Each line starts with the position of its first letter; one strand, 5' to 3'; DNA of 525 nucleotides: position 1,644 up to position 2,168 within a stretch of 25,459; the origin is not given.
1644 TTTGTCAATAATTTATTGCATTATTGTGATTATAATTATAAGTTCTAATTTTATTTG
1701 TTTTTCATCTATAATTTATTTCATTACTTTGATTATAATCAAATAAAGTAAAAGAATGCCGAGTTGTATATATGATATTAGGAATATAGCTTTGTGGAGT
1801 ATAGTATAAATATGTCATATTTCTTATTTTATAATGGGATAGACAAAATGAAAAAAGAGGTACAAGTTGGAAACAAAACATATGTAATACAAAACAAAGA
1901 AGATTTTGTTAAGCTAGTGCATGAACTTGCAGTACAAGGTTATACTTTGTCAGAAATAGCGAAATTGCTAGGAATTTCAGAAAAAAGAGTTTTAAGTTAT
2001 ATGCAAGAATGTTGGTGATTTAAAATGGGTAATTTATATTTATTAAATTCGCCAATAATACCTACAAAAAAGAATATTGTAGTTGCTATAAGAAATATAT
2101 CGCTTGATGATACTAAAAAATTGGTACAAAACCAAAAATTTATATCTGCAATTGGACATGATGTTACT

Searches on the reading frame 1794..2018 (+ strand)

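Call 109: search_protein_families(library=pfam, proteins=[window:1794-2018:+], max_evalue=0.01)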
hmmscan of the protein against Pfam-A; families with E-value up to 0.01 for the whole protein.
window:1794-2018:+ (74 aa): 6 families
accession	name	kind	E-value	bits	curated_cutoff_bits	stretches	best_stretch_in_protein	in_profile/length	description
PF04545.22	Sigma70_r4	-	9.7e-05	22.2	24.1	1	43-66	17-37/50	Sigma-70, region 4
PF08281.18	Sigma70_r4_2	-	0.00052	20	25.7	1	47-71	24-48/54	Sigma-70, region 4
PF06056.18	Terminase_5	-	0.0011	19.3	20.3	1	47-71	11-35/58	Putative ATPase subunit of terminase (gpP-like)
PF13384.12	HTH_23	-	0.0011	19.2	24.6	1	41-66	13-34/50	Homeodomain-like domain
PF13518.12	HTH_28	-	0.0019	18.7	25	1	44-66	7-29/52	Helix-turn-helix domain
PF00196.25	GerE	-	0.0027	17.7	23.5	1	42-71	10-39/57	Bacterial regulatory proteins, luxR family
